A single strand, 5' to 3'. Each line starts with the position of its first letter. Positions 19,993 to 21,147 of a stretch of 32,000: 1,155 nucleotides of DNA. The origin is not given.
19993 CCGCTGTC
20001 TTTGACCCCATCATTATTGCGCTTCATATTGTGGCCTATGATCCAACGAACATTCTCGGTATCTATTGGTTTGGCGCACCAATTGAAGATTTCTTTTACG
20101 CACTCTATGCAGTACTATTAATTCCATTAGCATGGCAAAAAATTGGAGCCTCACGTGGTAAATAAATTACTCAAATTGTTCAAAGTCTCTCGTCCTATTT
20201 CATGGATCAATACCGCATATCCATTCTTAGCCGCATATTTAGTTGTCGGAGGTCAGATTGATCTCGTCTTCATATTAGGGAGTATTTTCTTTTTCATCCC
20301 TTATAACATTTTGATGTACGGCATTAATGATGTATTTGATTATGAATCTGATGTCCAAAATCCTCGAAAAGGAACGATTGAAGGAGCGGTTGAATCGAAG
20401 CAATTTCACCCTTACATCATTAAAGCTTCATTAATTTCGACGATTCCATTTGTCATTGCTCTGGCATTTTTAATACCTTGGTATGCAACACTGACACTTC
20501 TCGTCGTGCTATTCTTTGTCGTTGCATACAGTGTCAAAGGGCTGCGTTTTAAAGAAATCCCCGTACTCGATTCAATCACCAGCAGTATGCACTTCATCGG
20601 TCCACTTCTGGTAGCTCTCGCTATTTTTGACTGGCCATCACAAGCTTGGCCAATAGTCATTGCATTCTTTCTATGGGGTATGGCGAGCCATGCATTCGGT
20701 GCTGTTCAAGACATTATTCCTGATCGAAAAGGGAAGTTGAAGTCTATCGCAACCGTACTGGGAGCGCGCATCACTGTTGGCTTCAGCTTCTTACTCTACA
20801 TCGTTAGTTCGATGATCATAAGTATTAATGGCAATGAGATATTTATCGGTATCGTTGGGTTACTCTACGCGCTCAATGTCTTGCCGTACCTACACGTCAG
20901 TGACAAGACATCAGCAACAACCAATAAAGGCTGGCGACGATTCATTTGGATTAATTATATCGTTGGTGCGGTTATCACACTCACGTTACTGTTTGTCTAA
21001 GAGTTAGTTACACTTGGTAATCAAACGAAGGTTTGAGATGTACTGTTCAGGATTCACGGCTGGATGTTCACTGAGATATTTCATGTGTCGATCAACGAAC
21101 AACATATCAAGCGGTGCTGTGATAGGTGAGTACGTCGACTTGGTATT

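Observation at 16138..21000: A complete C50-type carotenoid operon near a heliorhodopsin, with no visible retinal-forming enzyme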

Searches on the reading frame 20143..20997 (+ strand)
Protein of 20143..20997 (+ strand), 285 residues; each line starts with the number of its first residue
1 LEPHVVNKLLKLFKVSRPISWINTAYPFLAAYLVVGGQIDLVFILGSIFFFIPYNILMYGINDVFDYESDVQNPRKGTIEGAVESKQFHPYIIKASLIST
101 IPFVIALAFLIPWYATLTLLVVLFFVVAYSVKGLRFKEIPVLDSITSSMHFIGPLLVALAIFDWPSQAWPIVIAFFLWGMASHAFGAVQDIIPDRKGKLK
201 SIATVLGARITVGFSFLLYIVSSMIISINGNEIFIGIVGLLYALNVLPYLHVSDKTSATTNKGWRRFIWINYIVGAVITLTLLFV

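Call 4: search_protein_families(library=pfam, proteins=[window:20143-20997:+])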
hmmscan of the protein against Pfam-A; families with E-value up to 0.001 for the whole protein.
window:20143-20997:+ (285 aa): 2 families
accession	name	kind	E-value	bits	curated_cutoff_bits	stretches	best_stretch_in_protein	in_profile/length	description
PF01040.23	UbiA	-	1.2e-24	87.5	34.2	1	27-270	4-249/250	UbiA prenyltransferase family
PF05767.17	Pox_A14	-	0.00037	21.1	27.7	1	226-283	7-63/93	Poxvirus virion envelope protein A14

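Call 5: search_protein_families(library=ncbifam, proteins=[window:20143-20997:+], max_evalue=0.01)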
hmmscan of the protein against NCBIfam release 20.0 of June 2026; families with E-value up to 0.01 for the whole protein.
window:20143-20997:+ (285 aa): 10 families
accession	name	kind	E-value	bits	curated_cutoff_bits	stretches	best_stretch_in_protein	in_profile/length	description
NF009608.0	PRK13105.1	equivalog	4.6e-114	380.5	217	1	5-284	5-287/291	prenyltransferase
NF010119.0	PRK13595.1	equivalog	2.2e-45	155.4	248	1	6-283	9-283/292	prenyltransferase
NF009516.0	PRK12875.1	equivalog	1e-40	139.7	205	1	7-284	15-287/292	prenyltransferase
TIGR01475.1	ubiA_other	subfamily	1e-11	44.9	180.8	1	44-279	39-277/282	UbiA-like polyprenyltransferase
NF009523.0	PRK12884.1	equivalog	1.7e-11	43.8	269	1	10-245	5-231/279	prenyltransferase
NF009526.0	PRK12888.1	equivalog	3.6e-05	23.3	364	1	58-276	68-284/301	4-hydroxybenzoate octaprenyltransferase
TIGR01474.1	ubiA_proteo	equivalog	3.9e-05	23.3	275.45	1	9-283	4-278/282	4-hydroxybenzoate octaprenyltransferase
NF009609.0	PRK13106.1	equivalog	0.00034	20.1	349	1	28-280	35-289/301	prenyltransferase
NF009511.0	PRK12871.1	equivalog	0.00073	19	281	0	104-247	114-260/297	prenyltransferase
NF006088.0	PRK08238.1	equivalog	0.0047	15.6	351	1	33-177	214-357/482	UbiA family prenyltransferase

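Call 10: find_homologous_proteins(query=window:20143-20997:+)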
Query window:20143-20997:+ (285 aa): 8000 proteins with E <= 0.001 among 8000 candidates; the best 120 are listed.
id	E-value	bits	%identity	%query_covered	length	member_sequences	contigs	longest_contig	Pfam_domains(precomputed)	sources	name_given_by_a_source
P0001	3.6e-176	602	100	99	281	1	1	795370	PF01040.24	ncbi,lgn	ncbi:MAG: prenyltransferase [Candidatus Saccharimonadales bacterium]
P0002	1.1e-139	483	76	98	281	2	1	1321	PF01040.24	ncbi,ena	-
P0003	6.1e-131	454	76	93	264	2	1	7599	PF01040.24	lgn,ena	-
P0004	9.0e-126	437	70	98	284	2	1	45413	PF01040.24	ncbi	-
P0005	4.4e-125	435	70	98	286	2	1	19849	PF01040.24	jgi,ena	-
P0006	1.3e-122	427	67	98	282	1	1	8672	PF01040.24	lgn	-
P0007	2.1e-122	426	66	98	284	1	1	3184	PF01040.24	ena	-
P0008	9.1e-121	421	65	98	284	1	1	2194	PF01040.24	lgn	-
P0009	6.2e-120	418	66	98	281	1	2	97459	PF01040.24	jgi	jgi:4-hydroxybenzoate polyprenyltransferase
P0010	7.2e-120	418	65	96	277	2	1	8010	PF01040.24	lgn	-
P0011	7.3e-120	418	67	98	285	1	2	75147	PF01040.24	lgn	-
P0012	1.9e-119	416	67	98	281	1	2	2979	PF01040.24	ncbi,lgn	-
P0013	4.0e-119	415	68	98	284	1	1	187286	PF01040.24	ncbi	ncbi:MAG: prenyltransferase [Candidatus Microsaccharimonas sp.]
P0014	6.5e-119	415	65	97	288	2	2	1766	PF01040.24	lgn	-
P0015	9.1e-119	414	63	99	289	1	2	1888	PF01040.24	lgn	-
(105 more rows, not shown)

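Call 12: find_encoding_contigs(protein=P0001, flank=10000, max_places=4)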
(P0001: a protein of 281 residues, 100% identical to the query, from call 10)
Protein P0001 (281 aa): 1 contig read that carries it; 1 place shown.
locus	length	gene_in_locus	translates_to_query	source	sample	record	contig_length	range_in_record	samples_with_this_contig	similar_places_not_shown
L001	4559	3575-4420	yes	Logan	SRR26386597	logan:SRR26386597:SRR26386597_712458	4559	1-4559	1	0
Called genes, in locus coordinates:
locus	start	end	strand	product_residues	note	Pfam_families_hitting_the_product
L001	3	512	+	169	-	?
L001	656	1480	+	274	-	PF00494:SQS_PSY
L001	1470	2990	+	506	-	PF01266:DAO (weak), PF01593:Amino_oxidase, PF03486:HI0933_like (faint), PF07992:Pyr_redox_2 (weak), PF13450:NAD_binding_8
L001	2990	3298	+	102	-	-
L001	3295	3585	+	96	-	PF18916:Lycopene_cyc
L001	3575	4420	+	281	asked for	PF01040:UbiA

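Call 22: search_dna_similar(query=window:20155-20997:+, collection=plasmids, mode=protein, max_rows=30)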
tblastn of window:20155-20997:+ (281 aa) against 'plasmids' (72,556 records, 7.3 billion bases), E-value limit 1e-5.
Records with a match: 6; places in all: 6; records where one place covers at least 80% of the query: 6.
Best place of each record, by identity: <60% 6.
By first word of the organism name: Halomontanus 2; Arthrobacter 1; Haloferax 1; Halarchaeum 1; Halocatena 1.
By predicted mobility (MOB-suite, as given by PLSDB): non-mobilizable 6.
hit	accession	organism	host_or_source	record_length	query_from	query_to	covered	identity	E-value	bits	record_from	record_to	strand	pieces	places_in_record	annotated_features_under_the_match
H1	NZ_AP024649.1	Arthrobacter sp. StoSoilB13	-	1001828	12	280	96%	48.5%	5e-72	247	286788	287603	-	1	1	none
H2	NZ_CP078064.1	Haloferax larsenii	Cell culture,Salt Lake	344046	3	251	89%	30.9%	1e-18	93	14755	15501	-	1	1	prenyltransferase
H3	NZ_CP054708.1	Halarchaeum sp. CBA1220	solar salt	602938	2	280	99%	27.6%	6e-19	94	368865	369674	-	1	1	prenyltransferase | crtI: phytoene desaturase family protein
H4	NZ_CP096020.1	Halocatena salina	cell culture,sediment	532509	8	276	96%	28.1%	5e-20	97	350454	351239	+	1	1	prenyltransferase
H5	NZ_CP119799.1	Halomontanus rarus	cell culture,sediment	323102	7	231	80%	31.6%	2e-17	89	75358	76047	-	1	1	prenyltransferase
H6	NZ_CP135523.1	Halomontanus rarus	Salt lake,Salt lake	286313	7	231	80%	31.6%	4e-17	88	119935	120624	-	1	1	prenyltransferase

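Call 23: get_annotated_region(hit=H1, flank=7000)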
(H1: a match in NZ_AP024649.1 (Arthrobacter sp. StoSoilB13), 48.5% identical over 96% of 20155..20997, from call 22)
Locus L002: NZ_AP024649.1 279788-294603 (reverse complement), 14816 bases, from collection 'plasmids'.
description: Arthrobacter sp. StoSoilB13 plasmid StoSoilB13-2, complete sequence
organism: Arthrobacter sp. StoSoilB13 (NCBI taxid 2830993)
taxonomy: Bacteria; Actinomycetota; Actinomycetes; Micrococcales; Micrococcaceae; Arthrobacter; Arthrobacter sp. StoSoilB13
host: -; source: -; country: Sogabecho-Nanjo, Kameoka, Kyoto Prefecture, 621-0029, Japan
typing (MOB-suite, as given by PLSDB): non-mobilizable
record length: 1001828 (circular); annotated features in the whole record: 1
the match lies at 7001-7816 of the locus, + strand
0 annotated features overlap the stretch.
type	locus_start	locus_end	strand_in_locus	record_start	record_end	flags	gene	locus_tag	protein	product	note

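Call 24: get_annotated_region(hit=H3, flank=5000)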
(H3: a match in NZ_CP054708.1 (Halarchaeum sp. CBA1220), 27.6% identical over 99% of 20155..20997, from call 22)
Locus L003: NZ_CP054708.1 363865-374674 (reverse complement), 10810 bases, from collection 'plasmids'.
description: Halarchaeum sp. CBA1220 plasmid pCBA1220-01, complete sequence
organism: Halarchaeum sp. CBA1220 (NCBI taxid 1853682)
taxonomy: Archaea; Euryarchaeota; Halobacteria; Halobacteriales; Halobacteriaceae; Halarchaeum; Halarchaeum sp. CBA1220
host: -; source: solar salt; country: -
typing (MOB-suite, as given by PLSDB): non-mobilizable
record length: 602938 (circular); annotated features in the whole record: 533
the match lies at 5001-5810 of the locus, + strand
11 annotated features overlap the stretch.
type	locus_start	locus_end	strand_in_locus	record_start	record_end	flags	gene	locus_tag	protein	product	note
CDS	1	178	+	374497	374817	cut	-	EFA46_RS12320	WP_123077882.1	helix-turn-helix domain-containing protein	-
CDS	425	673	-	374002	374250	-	-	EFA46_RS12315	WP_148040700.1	hypothetical protein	-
CDS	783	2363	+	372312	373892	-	-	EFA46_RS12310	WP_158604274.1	bacterio-opsin activator domain-containing protein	-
CDS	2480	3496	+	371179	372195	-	-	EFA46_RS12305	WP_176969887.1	phytoene/squalene synthase family protein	GO:0008299 - isoprenoid biosynthetic process [Evidence IEA]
CDS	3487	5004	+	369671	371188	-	crtI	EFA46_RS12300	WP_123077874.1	phytoene desaturase family protein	GO:0016117 - carotenoid biosynthetic process [Evidence IEA]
CDS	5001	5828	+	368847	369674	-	-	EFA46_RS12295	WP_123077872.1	prenyltransferase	-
CDS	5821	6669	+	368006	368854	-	cruF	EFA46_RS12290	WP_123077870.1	bisanhydrobacterioruberin hydratase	GO:0016117 - carotenoid biosynthetic process [Evidence IEA]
CDS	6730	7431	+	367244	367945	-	-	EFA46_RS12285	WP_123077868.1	CPBP family intramembrane glutamic endopeptidase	GO:0071586 - CAAX-box protein processing [Evidence IEA]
CDS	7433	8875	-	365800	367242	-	-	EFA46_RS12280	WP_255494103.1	MATE family efflux transporter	GO:0006855 - xenobiotic transmembrane transport [Evidence IEA]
CDS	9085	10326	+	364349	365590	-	-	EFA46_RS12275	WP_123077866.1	MFS transporter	GO:0055085 - transmembrane transport [Evidence IEA]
CDS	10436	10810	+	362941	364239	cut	-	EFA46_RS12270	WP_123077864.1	OFA family MFS transporter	GO:0055085 - transmembrane transport [Evidence IEA]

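Call 30: search_protein_representatives(protein=window:20155-20997:+)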
Query: 281 residues. Proteins with E-value up to 0.001 (for the whole library): 1216; up to 1e-10: 753; up to 1e-30: 105. The best 150 are listed.
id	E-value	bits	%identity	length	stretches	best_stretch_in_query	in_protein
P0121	6.9e-87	307.8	53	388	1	6-279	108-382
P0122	6.1e-77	275.1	49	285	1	1-280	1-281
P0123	8.2e-77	274.7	52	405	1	10-279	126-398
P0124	1.3e-74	267.5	54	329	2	7-162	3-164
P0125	6.6e-74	265.2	49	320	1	3-279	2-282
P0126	2.9e-72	259.8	45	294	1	7-280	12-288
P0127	1.9e-70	253.8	47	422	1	6-279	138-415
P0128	2.0e-70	253.8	45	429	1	5-279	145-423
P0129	2.2e-70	253.6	47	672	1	8-279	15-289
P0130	6.2e-69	248.9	48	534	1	9-279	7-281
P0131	3.2e-68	246.5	44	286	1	5-278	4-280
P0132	3.1e-67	243.3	50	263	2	94-279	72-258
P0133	9.6e-67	241.7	52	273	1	6-216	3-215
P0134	1.6e-66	241.0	48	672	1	5-280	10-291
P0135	2.7e-66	240.2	45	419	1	8-279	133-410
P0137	9.1e-63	228.6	44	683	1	7-281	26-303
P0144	6.9e-56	206.1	42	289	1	6-279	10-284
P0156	4.0e-50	187.2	39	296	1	6-278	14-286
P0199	7.2e-36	140.4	36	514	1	7-278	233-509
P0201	1.8e-35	139.1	33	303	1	8-280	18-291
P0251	1.1e-27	113.6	32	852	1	6-278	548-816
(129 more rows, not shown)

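Call 31: list_cluster_members(proteins=[P0121, P0122, P0125, P0126, P0127, P0129, P0131, P0144, P0156, P0201])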
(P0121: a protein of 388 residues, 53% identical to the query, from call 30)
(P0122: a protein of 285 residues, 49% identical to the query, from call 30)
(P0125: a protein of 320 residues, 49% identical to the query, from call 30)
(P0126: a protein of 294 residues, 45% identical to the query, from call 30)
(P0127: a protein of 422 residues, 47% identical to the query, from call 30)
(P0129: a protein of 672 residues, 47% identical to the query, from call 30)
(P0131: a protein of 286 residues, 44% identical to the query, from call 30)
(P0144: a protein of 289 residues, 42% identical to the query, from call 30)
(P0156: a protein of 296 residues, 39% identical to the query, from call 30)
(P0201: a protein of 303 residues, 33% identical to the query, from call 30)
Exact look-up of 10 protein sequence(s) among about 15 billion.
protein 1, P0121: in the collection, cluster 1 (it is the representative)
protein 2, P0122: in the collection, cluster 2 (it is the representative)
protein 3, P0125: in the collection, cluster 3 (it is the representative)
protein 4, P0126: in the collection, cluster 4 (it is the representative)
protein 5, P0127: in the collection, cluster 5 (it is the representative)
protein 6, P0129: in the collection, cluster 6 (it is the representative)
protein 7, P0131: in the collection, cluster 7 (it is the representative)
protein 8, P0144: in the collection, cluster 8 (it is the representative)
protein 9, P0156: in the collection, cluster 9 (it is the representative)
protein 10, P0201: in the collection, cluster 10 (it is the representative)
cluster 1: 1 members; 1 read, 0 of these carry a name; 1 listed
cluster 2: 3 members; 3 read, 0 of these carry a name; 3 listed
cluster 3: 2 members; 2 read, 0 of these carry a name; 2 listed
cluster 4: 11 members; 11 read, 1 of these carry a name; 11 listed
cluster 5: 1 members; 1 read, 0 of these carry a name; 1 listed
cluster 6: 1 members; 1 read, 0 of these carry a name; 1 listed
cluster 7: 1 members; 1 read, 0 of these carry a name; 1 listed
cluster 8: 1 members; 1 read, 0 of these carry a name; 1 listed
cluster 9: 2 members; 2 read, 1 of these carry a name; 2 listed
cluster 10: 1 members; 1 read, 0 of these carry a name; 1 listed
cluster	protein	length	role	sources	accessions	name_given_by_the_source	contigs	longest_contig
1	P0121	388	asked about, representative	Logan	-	-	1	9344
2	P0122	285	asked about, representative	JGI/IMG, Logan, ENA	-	-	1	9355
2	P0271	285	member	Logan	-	-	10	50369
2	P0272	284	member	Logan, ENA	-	-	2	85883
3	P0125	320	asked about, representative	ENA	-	-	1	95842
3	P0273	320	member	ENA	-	-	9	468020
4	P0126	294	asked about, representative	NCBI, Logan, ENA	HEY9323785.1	MAG TPA: prenyltransferase [Agromyces sp.]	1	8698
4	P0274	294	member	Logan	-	-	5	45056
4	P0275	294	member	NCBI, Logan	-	-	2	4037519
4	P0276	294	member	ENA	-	-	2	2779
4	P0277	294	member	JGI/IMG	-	-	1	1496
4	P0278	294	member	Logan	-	-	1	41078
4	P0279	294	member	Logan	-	-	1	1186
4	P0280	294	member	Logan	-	-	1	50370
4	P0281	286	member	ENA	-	-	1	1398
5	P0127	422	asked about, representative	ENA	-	-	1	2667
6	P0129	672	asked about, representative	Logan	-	-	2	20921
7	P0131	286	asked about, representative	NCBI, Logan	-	-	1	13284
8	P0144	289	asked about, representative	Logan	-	-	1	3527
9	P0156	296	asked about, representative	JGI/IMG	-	-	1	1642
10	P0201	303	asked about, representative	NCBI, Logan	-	-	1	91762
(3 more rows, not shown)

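Call 33: find_related_loci(query=A1, collection=genome_contigs, flank=10000)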
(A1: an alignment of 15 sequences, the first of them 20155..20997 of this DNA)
Query A1 (281 aa) in genome_contigs; peptide patterns used: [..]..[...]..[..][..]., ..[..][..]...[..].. (x = any residue, [..] = any of these).
600 stretches matched a pattern (row limit reached: there are more); 589 encode a relative of the query (tblastn E <= 1e-3); the best 80 are kept; 80 distinct loci.
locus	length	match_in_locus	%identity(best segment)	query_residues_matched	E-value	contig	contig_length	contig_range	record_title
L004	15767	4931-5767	68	2-279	1e-120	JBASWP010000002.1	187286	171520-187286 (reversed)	MAG: Candidatus Microsaccharimonas sp. isolate MFD03231_ilm_asm_bin55 k127_131287, whole genome shotgun sequence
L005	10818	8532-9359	61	5-279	2e-116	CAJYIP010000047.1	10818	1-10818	Patescibacteria group bacterium isolate S1C17122_SP350 genome assembly, contig: S1Ck127_285577, whole genome shotgun seq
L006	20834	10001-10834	58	3-279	8e-110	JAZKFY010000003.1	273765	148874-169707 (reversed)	MAG: Patescibacteria group bacterium isolate DC_RB_04_SPN110320-bin024_1 DCRB04SPN_B024_1_000000000003, whole genome sho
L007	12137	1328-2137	61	11-279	6e-108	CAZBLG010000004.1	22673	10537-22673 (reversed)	MAG TPA_asm: uncultured Candidatus Saccharibacteria bacterium isolate SRP220891_co3_243 genome assembly, contig: NODE_27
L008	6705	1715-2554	58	1-279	1e-107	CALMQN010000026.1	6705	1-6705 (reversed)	MAG TPA_asm: uncultured bacterium isolate SRR5676477_bin.49_CONCOCT_v1.1_MAG genome assembly, contig: ERZ724547.1767, wh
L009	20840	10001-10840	58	1-279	5e-107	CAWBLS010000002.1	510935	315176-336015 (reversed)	MAG: uncultured Candidatus Saccharibacteria bacterium isolate MFD05684.bin.2.14 genome assembly, contig: contig_46985, w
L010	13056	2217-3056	60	1-279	5e-107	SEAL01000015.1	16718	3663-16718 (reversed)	MAG: Chloroflexi bacterium isolate PMG_070 scaffold_10775, whole genome shotgun sequence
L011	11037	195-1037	60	1-280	7e-107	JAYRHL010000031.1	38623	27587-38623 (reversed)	MAG: Candidatus Saccharimonadaceae bacterium isolate SZ_szas25bin.26 k141_1086927, whole genome shotgun sequence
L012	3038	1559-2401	58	1-280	5e-108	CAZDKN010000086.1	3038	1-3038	MAG TPA_asm: uncultured Candidatus Saccharimonas sp. isolate SRP062349_co2_266 genome assembly, contig: NODE_19913_lengt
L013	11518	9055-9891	57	2-279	5e-104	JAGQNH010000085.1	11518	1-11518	MAG: Candidatus Saccharibacteria bacterium isolate HKST-UBA63 2009_475351, whole genome shotgun sequence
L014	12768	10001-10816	57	1-271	4e-104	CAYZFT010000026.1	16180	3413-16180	MAG TPA_asm: uncultured Candidatus Saccharibacteria bacterium isolate SRP342105_co1_26 genome assembly, contig: NODE_484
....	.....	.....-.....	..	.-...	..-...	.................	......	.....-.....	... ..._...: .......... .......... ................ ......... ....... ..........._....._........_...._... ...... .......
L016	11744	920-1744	54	8-281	8e-103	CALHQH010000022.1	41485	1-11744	MAG TPA_asm: uncultured Candidatus Saccharibacteria bacterium isolate ERR589518_bin.74_CONCOCT_v1.1_MAG genome assembly,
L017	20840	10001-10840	58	1-279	3e-101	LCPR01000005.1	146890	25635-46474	MAG: Candidatus Saccharibacteria bacterium GW2011_GWC2_48_9 UY35_C0005, whole genome shotgun sequence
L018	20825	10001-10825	56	4-277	3e-100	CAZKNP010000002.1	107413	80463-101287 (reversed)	MAG TPA_asm: uncultured Candidatus Saccharibacteria bacterium isolate SRP274231_co1_333 genome assembly, contig: NODE_28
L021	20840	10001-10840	54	1-279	1e-94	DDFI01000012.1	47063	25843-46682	MAG TPA_asm: Candidatus Saccharibacteria bacterium UBA1932 UBA1932_contig_905, whole genome shotgun sequence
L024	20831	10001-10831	49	8-280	6e-89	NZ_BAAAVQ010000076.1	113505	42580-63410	Glutamicibacter bergerei strain JCM 13567 sequence076, whole genome shotgun sequence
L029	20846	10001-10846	52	2-279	5e-88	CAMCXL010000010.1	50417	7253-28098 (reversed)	MAG: Rhodoluna limnophila isolate MiE-14oct19-233 genome assembly, contig: MiE-14oct19-C695, whole genome shotgun sequen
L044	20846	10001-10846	49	3-281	9e-86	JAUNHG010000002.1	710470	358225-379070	MAG: Kocuria sp. isolate S28M_Sa_16 NODE_2_length_710470_cov_213.384302, whole genome shotgun sequence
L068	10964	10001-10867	50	2-281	1e-83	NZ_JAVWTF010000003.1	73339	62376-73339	MAG: Aurantimicrobium sp. isolate CGS3Y3-bin43 NODE_3_length_73339_cov_4.949592, whole genome shotgun sequence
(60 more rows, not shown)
